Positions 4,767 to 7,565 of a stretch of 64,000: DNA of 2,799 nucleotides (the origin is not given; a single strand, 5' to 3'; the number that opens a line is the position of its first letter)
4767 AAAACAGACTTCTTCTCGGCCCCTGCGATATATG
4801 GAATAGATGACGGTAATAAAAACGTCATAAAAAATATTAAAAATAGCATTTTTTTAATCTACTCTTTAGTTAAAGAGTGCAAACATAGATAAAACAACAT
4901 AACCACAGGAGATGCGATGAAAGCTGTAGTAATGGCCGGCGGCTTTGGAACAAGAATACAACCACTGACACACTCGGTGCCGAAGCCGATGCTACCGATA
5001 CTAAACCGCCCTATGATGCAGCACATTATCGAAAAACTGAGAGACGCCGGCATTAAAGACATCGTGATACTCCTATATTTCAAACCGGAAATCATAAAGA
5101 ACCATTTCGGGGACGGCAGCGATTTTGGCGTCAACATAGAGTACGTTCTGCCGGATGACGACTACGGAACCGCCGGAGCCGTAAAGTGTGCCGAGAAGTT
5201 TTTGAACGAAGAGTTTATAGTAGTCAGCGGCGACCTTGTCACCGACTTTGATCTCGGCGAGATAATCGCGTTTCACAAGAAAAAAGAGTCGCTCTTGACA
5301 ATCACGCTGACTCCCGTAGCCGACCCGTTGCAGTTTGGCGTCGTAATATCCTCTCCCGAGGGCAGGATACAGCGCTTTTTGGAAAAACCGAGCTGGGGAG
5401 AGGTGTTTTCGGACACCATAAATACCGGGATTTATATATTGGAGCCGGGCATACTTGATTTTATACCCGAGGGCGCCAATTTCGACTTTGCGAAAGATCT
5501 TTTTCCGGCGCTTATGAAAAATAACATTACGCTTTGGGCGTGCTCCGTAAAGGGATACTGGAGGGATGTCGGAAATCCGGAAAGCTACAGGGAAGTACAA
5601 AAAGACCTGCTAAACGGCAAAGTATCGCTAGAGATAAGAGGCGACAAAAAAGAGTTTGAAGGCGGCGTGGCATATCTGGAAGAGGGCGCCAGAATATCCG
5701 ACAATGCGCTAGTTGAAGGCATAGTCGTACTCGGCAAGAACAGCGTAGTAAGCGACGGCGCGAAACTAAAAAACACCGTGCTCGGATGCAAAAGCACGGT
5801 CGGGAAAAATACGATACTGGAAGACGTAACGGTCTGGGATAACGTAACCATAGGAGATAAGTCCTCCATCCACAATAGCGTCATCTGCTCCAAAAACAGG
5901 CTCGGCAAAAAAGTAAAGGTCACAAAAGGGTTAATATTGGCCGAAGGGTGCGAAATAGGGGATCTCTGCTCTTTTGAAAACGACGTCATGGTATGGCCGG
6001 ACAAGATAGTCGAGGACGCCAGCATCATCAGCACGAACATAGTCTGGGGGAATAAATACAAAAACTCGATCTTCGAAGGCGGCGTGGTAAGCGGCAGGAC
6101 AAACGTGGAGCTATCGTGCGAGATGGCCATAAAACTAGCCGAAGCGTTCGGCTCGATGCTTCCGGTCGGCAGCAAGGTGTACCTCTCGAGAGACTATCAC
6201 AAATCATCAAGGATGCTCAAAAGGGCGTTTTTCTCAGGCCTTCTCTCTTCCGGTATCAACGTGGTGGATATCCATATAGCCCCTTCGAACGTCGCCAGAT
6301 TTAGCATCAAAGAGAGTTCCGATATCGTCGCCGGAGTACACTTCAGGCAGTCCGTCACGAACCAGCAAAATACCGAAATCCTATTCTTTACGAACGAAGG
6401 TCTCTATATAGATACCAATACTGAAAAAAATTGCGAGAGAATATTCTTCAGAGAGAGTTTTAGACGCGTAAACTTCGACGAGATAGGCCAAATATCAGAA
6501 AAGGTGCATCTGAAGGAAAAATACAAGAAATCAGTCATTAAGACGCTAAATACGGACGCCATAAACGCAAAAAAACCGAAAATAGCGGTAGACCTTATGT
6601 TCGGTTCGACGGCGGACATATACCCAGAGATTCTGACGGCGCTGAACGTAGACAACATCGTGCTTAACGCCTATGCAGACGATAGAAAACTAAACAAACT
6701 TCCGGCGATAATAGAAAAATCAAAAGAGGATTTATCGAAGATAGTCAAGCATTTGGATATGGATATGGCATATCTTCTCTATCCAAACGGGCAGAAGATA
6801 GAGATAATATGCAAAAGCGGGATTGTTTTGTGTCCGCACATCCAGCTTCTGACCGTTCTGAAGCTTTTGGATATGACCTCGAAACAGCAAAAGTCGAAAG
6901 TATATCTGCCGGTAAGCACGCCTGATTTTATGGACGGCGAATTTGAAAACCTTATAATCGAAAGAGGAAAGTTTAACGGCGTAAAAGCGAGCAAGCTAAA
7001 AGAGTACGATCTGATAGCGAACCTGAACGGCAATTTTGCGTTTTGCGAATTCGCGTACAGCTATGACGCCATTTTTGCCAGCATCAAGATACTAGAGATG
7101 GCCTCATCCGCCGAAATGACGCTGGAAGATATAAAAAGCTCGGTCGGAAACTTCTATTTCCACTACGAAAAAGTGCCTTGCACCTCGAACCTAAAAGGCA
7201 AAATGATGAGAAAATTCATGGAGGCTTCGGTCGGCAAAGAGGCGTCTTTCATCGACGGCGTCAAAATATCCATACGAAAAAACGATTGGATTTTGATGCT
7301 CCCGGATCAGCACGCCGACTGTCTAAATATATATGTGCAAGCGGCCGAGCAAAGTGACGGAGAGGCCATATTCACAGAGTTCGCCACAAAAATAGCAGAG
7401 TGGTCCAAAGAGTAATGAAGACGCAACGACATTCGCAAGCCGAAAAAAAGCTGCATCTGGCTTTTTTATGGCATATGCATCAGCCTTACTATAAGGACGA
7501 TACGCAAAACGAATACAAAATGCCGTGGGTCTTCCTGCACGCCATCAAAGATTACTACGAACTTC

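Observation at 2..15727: GH57-only alpha-glucan cluster co-oriented with substrate-level ATP and NADH-oxidation genes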

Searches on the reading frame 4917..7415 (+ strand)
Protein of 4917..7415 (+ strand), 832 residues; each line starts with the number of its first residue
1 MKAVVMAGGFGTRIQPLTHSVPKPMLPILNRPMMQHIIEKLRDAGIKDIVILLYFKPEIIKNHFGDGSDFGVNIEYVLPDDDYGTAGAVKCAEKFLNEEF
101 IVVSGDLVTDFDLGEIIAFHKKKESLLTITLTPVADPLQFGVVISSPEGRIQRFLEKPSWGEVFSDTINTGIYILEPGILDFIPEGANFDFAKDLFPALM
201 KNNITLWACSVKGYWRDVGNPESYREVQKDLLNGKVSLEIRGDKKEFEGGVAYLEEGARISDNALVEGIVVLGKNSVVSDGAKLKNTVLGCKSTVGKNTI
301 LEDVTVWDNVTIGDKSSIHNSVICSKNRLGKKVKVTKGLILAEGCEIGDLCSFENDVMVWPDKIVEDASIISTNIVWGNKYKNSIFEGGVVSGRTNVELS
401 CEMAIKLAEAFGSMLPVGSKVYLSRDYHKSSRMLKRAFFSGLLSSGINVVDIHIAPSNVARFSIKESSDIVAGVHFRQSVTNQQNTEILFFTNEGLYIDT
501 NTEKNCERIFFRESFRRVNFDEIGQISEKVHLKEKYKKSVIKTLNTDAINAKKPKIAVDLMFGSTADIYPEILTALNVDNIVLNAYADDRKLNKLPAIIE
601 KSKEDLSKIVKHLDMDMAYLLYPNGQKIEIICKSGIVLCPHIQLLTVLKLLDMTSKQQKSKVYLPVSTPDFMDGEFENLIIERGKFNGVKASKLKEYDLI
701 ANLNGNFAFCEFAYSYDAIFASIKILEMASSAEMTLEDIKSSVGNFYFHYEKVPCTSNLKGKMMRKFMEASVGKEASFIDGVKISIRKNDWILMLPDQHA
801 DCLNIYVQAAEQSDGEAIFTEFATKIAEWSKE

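Call 3: search_protein_families(library=pfam, proteins=[window:4917-7415:+])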
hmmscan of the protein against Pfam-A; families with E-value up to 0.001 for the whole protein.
window:4917-7415:+ (832 aa): 7 families
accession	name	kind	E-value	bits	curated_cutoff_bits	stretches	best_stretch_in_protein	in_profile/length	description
PF00483.29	NTP_transferase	-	3.6e-58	197.5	21.2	1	2-232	1-243/245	Nucleotidyl transferase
PF25084.1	LbH_EIF2B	-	2.2e-20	73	54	1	252-349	4-101/105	EIF2B subunit epsilon LbH domain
PF02878.22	PGM_PMM_I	-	5e-20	72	22.5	1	391-516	9-137/138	Phosphoglucomutase/phosphomannomutase, alpha/beta/alpha domain I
PF12804.13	NTP_transf_3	-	6.9e-08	33.3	27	1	3-108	1-97/160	MobA-like NTP transferase domain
PF00132.30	Hexapep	-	3.5e-07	30.1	27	0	293-323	2-33/36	Bacterial transferase hexapeptide (six repeats)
PF02879.22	PGM_PMM_II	-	9.2e-07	29.8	29.3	1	535-626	2-94/103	Phosphoglucomutase/phosphomannomutase, alpha/beta/alpha domain II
PF24894.1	Hexapep_GlmU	-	0.0004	20.9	23.3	0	274-334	23-82/104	GlmU-like, C-terminal hexapeptide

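Call 4: search_protein_families(library=ncbifam, proteins=[window:4917-7415:+])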
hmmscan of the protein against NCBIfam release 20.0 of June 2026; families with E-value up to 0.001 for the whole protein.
window:4917-7415:+ (832 aa): 44 families (the best 25 are shown)
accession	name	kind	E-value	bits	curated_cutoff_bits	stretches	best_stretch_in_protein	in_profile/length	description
NF052502.1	man1P_GTase_Rv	exception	1.9e-77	260.5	440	2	2-302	2-297/352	mannose-1-phosphate guanylyltransferase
TIGR03992.1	Arch_glmU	subfamily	7.9e-60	202.8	292.1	1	1-335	1-333/393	bifunctional sugar-1-phosphate nucleotidylyltransferase/acetyltransferase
TIGR01208.1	rmlA_long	equivalog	4e-52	177.3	320.25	1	2-335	1-337/353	glucose-1-phosphate thymidylyltransferase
TIGR03990.1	Arch_GlmM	equivalog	8.1e-50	170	439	1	392-825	10-443/444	phosphoglucosamine mutase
NF041173.1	Sug_nt_acttase_Thmprot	equivalog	9.6e-41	140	600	1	1-331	1-329/405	bifunctional sugar-1-phosphate nucleotidylyltransferase/acetyltransferase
NF003670.0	PRK05293.1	equivalog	4.3e-37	127.9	470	1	3-337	7-360/382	glucose-1-phosphate adenylyltransferase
TIGR02091.1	glgC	equivalog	6.4e-37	127.5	424.9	1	3-336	3-363/364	glucose-1-phosphate adenylyltransferase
NF049965.1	GlMnHpPGnyltfHddC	equivalog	6e-32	111.1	300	1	1-227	1-217/221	D-glycero-D-manno-heptose 1-phosphate guanosyltransferase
NF041313.1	UDPGP_AglF_Halo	equivalog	1.1e-31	110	400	1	1-229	1-232/234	UTP--glucose-1-phosphate uridylyltransferase AglF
NF045761.1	NAMPUrTaseMurU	equivalog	1.6e-31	109.9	250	1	1-228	1-224/226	N-acetylmuramate alpha-1-phosphate uridylyltransferase MurU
TIGR02623.1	G1P_cyt_trans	equivalog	2.8e-29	102.3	300.25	2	84-217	105-231/255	glucose-1-phosphate cytidylyltransferase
TIGR01173.1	glmU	equivalog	1.1e-28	100.2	366.85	1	1-354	1-348/452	bifunctional UDP-N-acetylglucosamine diphosphorylase/glucosamine-1-phosphate N-acetyltransferase GlmU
NF002023.0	PRK00844.1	subfamily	2.7e-26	92.4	458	1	3-334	9-380/408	glucose-1-phosphate adenylyltransferase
NF010934.1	PRK14354.1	equivalog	4.9e-26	91.2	450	2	3-176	2-173/447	bifunctional UDP-N-acetylglucosamine diphosphorylase/glucosamine-1-phosphate N-acetyltransferase GlmU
NF010935.0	PRK14355.1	equivalog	2.7e-25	88.9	718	1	2-180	5-183/459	bifunctional UDP-N-acetylglucosamine diphosphorylase/glucosamine-1-phosphate N-acetyltransferase GlmU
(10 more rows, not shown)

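Call 38: find_encoding_contigs(protein=window:4917-7415:+, flank=10000, max_places=6)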
Protein window:4917-7415:+ (832 aa): no gene with exactly this product is on record in the collection.

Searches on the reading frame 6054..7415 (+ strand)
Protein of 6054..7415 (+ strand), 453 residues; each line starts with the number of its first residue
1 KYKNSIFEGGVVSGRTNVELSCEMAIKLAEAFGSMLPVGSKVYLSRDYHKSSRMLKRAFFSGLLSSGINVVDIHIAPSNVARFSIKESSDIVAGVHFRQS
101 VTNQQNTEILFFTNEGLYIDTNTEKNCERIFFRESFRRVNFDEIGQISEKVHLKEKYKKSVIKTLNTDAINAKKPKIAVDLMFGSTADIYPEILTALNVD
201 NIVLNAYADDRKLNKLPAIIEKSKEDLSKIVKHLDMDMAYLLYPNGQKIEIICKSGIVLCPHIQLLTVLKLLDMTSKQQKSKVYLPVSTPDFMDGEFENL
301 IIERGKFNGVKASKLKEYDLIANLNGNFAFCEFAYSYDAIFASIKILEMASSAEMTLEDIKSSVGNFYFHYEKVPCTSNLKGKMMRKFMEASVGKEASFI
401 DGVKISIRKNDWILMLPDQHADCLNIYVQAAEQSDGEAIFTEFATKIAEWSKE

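Call 63: search_solved_structures(query=window:6054-7415:+, max_evalue=0.001, show_alignments=2)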
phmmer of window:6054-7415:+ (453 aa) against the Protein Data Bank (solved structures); distinct sequences matched with E-value up to 0.001: 20.
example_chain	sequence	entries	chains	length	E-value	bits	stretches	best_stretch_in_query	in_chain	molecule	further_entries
9du5_A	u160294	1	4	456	5.4e-23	84.9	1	12-446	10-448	Phosphoglucomutase/phosphomannomutase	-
1wqa_A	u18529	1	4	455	1.7e-21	80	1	12-431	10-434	phospho-sugar mutase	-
2f7l_A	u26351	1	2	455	2.5e-18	69.6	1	10-442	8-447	455aa long hypothetical phospho-sugar mutase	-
9ix8_A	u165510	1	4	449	1.1e-16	64.1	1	18-440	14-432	Phosphopentomutase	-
3pdk_A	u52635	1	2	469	1.7e-12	50.4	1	11-294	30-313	Phosphoglucosamine mutase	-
9g69_A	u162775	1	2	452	8.1e-12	48.1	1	11-366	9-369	Phosphoglucosamine mutase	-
7ojr_A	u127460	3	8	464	2.6e-10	43.2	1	11-368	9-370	Phosphoglucosamine mutase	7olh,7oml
7ojs_C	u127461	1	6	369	3.1e-10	42.9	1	11-354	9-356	Phosphoglucosamine mutase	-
6gyz_A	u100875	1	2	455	2.8e-09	39.8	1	11-444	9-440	Phosphoglucosamine mutase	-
3bkq_X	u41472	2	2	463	5.3e-08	35.6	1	5-446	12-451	Phosphomannomutase/phosphoglucomutase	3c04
3i3w_A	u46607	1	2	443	6.7e-08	35.2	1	15-260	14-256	Phosphoglucosamine mutase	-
4mrq_A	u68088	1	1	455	4.6e-07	32.5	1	5-445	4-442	Phosphomannomutase/phosphoglucomutase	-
2fkf_A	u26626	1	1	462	4.6e-07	32.5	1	5-445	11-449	Phosphomannomutase/phosphoglucomutase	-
2h4l_X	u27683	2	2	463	4.6e-07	32.5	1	5-445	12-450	Phosphomannomutase/phosphoglucomutase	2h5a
1k35_A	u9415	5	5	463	4.6e-07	32.5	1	5-445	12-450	Phosphomannomutase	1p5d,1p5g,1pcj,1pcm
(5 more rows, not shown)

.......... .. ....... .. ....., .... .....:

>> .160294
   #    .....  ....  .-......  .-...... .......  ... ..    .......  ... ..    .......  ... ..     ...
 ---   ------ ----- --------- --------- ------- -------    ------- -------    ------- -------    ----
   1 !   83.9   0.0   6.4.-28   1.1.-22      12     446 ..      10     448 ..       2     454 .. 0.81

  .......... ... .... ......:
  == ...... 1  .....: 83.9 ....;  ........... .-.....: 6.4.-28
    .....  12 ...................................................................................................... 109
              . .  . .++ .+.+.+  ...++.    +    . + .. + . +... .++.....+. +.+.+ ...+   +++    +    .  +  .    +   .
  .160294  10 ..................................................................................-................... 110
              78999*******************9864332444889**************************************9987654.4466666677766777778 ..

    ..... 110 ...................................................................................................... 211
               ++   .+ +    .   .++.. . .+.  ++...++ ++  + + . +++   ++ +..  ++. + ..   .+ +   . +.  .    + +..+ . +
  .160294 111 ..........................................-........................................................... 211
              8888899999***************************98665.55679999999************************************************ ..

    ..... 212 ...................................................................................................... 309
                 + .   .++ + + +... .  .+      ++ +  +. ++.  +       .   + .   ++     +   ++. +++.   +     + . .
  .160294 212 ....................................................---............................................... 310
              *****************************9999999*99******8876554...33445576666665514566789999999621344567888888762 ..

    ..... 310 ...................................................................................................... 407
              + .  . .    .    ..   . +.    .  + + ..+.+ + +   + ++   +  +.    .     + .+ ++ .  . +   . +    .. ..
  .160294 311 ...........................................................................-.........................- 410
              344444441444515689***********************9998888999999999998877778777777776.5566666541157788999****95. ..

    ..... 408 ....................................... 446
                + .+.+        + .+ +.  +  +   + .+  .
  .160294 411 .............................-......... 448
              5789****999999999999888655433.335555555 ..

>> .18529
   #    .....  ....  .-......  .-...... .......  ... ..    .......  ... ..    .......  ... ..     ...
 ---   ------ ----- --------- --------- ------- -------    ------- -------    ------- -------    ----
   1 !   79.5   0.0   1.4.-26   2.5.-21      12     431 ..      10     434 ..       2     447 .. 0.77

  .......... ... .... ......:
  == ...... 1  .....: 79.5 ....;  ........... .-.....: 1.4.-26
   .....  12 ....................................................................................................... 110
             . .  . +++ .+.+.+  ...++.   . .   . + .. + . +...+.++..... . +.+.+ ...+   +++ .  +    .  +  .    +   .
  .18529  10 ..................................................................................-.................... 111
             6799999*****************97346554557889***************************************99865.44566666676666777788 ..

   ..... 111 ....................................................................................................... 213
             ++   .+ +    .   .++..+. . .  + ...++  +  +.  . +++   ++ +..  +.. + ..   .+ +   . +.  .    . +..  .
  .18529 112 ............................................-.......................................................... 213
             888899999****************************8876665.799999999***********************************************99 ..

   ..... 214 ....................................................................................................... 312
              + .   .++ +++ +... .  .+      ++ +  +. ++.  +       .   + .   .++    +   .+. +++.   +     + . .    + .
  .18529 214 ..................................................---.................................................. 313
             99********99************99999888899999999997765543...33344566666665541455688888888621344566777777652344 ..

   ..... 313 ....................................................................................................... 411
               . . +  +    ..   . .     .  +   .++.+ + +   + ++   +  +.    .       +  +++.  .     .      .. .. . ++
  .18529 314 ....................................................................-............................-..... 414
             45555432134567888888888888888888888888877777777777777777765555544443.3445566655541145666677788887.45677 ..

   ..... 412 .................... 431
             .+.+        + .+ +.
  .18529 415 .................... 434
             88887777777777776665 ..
